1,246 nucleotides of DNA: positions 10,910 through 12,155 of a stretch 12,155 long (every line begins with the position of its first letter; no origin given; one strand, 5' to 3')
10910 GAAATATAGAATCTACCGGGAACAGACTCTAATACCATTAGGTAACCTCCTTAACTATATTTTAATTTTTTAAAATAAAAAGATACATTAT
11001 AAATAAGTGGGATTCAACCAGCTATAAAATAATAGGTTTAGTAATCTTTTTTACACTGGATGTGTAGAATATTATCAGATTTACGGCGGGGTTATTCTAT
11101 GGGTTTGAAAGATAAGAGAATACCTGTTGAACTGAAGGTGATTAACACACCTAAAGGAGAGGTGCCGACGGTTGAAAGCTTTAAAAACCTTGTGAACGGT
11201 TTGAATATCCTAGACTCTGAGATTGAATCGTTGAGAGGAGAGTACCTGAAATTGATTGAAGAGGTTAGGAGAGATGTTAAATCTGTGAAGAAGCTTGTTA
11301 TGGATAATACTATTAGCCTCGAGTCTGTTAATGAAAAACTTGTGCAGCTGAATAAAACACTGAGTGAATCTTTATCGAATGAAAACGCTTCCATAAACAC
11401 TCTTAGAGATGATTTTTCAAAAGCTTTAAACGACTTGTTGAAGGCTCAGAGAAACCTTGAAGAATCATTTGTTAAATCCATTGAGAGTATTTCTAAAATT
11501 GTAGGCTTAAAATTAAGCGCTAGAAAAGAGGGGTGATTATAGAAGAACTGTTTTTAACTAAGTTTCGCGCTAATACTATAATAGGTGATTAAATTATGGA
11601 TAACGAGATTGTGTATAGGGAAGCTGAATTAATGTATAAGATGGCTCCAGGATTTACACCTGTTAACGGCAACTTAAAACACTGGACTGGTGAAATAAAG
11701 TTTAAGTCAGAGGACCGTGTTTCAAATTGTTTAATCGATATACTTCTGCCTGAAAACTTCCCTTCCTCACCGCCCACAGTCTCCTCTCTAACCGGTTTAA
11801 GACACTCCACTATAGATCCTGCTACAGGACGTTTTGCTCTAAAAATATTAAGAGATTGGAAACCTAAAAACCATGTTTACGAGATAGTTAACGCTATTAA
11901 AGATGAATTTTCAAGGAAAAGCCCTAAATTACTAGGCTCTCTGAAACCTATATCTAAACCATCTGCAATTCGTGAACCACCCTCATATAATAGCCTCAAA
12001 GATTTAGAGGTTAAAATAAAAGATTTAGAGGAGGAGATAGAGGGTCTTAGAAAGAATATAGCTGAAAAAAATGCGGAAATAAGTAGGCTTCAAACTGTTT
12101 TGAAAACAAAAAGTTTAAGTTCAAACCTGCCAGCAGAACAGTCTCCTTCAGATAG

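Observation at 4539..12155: Dense island of eukaryote-like modules: actin regulators, Get3/Yip1, ubiquitin cascade and ESCRT-I-like gene within about 7.6 kb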

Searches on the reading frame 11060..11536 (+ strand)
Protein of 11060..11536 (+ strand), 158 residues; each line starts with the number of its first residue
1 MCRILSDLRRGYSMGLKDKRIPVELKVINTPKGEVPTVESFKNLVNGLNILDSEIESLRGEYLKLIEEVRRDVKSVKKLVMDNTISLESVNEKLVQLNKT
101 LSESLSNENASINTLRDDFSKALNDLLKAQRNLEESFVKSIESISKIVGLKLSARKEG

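Call 5: search_protein_families(library=pfam, proteins=[window:11060-11536:+], max_evalue=0.1)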
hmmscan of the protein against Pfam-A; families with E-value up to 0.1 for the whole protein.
window:11060-11536:+ (158 aa): 14 families
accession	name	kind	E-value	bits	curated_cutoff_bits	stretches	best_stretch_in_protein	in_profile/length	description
PF17001.10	T3SS_basalb_I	-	0.0055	17.6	32.4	1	87-149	18-81/94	Type III secretion basal body protein I, YscI, HrpB, PscI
PF07464.16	ApoLp-III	-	0.0082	16.7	36.3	1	63-144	17-99/146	Apolipophorin-III precursor (apoLp-III)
PF16740.10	SKA2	-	0.009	16.2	30.1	0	110-141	2-33/110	Spindle and kinetochore-associated protein 2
PF04849.18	HAP1_N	-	0.012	15.3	33.9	1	44-138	167-257/307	HAP1 N-terminal conserved region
PF04803.17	Cor1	-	0.015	16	32.1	0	120-146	83-109/132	Cor1/Xlr/Xmr conserved region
PF14523.12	Syntaxin_2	-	0.02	15.4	26.5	0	38-135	16-99/134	Syntaxin-like protein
PF07926.17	TPR_MLP1_2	-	0.03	14.8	36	0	61-127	54-122/129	TPR/MLP1/MLP2-like protein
PF04513.17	Baculo_PEP_C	-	0.042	14.3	38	1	49-137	34-122/140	Baculovirus polyhedron envelope protein, PEP, C terminus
PF11859.13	DUF3379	-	0.047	13.4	33.2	1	77-105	121-149/232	Protein of unknown function (DUF3379)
PF02520.22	ANIS5_cation-bd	-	0.055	14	29.3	1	59-130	34-105/109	SXP/RAL-2 family protein Ani s 5-like, metal-binding domain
PF15035.11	Rootletin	-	0.056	13.9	36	0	91-135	85-129/188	Ciliary rootlet component, centrosome cohesion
PF10241.14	KxDL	-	0.077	13.7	27.2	0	87-144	25-74/86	Uncharacterized conserved protein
PF04791.21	LMBR1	-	0.081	12.2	31.9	1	69-140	248-322/510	LMBR1-like membrane protein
PF12731.12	Mating_N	-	0.1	13.2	21.4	0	88-148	12-72/95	Mating-type protein beta 1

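Call 38: search_solved_structures(query=window:11060-11536:+, max_evalue=5)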
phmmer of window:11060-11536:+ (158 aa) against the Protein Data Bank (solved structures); distinct sequences matched with E-value up to 5: 3.
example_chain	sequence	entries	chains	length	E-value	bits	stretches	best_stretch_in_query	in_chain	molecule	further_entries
2jqq_A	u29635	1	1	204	0.21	15.3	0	52-137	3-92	Conserved oligomeric Golgi complex subunit 2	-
8etq_A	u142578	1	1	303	0.54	14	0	55-147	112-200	k-cTRP5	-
9r1o_A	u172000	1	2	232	1.3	12.8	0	41-77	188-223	sc-apCC-6-DPH-NR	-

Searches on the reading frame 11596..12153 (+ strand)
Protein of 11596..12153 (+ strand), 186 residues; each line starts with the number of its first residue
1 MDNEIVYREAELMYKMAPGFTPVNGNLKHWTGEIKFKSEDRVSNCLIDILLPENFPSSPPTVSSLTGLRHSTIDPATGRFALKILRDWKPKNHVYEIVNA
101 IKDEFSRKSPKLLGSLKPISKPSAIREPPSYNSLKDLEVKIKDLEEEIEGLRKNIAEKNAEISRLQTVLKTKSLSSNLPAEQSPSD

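Call 5: search_protein_families(library=pfam, proteins=[window:11596-12153:+], max_evalue=0.1)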
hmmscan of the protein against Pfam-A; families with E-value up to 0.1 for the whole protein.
window:11596-12153:+ (186 aa): 18 families
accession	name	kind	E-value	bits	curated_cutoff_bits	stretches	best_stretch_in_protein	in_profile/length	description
PF00179.31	UQ_con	-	4.4e-09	36.5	27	1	24-103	23-106/140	Ubiquitin-conjugating enzyme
PF05743.18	UEV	-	4.1e-06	27.1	27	1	29-110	34-120/121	UEV domain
PF12329.13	TMF_DNA_bd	-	2.9e-05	24.4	35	1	132-172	33-73/74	TATA element modulatory factor 1 DNA binding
PF06698.16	DUF1192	-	0.00053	20.5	25.5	1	125-161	13-49/58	Protein of unknown function (DUF1192)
PF04102.17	SlyX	-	0.0023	19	30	1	133-170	4-41/67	SlyX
PF04977.20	DivIC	-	0.0089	16.3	28.9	1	130-166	15-51/80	Septum formation initiator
PF01920.25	Prefoldin_2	-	0.015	15.7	27.6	1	134-172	64-102/106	Prefoldin subunit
PF07544.18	Med9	-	0.024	15.1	26.9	1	133-166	44-77/80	RNA polymerase II transcription mediator complex subunit 9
PF06657.18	Cep57_MT_bd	-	0.028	15.3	31.3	0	129-169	5-45/77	Centrosome microtubule-binding domain of Cep57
PF10473.14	CENP-F_leu_zip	-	0.035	14.6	34.5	1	132-168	66-102/140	Leucine-rich repeats of kinetochore protein Cenp-F/LEK1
PF10392.15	COG5_N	-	0.038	14.7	31.2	1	100-171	48-111/132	Conserved oligomeric Golgi complex subunit 5, N-terminal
PF08826.15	DMPK_coil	-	0.04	14.5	22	1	134-158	34-58/61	DMPK coiled coil domain like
PF16515.11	HIP1_clath_bdg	-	0.041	14.7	28.8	1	137-176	43-82/99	Clathrin-binding domain of Huntingtin-interacting protein 1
PF16326.10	ABC_tran_CTD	-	0.045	14.4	32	1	134-170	10-48/69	ABC transporter C-terminal domain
PF03148.19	Tektin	-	0.057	12.6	34.3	1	133-174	266-307/383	Tektin family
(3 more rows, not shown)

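Call 75: search_solved_structures(query=window:11596-12153:+, max_evalue=0.001)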
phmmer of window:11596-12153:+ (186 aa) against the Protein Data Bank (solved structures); distinct sequences matched with E-value up to 0.001: 42.
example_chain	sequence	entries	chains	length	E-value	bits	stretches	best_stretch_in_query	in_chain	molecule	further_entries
6zm3_AAA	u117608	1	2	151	1.3e-05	28.4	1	8-106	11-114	Putative ubiquitin-conjugating enzyme e2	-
2r0j_A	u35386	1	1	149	1.9e-05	27.9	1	44-107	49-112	Ubiquitin carrier protein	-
3e95_A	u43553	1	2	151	2e-05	27.8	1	44-107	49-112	Ubiquitin carrier protein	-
8j1r_C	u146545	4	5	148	0.00022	24.4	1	20-102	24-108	Ubiquitin-conjugating enzyme E2 4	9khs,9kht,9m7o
2gmi_A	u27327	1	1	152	0.00025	24.3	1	7-103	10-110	Ubiquitin-conjugating enzyme E2 13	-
4fh1_A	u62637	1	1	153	0.00025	24.2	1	7-102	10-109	Ubiquitin-conjugating enzyme E2 13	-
5ojw_A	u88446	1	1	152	0.00034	23.8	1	7-103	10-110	Ubiquitin-conjugating enzyme E2 13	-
1jbb_A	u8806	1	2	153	0.00035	23.8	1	7-102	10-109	ubiquitin conjugating enzyme E2-17.5 KDA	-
6zht_B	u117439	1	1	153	0.00035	23.8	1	7-102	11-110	Ubiquitin-conjugating enzyme E2 13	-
6zhs_B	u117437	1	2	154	0.00035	23.8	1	7-102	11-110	Ubiquitin-conjugating enzyme E2 13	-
1jat_A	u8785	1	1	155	0.00036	23.7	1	7-102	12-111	Ubiquitin-Conjugating Enzyme E2-17.5 KDA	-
2f4z_A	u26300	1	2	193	0.00039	23.6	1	23-92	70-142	TgTwinScan_2721 - E2 domain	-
1qcq_A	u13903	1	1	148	0.00043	23.5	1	21-98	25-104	PROTEIN (UBIQUITIN CONJUGATING ENZYME)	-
9glt_AAA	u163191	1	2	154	0.00049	23.3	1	7-102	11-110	Ubiquitin-conjugating enzyme E2 13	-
5aie_B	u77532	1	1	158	0.00049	23.3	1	21-98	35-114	UBIQUITIN-CONJUGATING ENZYME E2 4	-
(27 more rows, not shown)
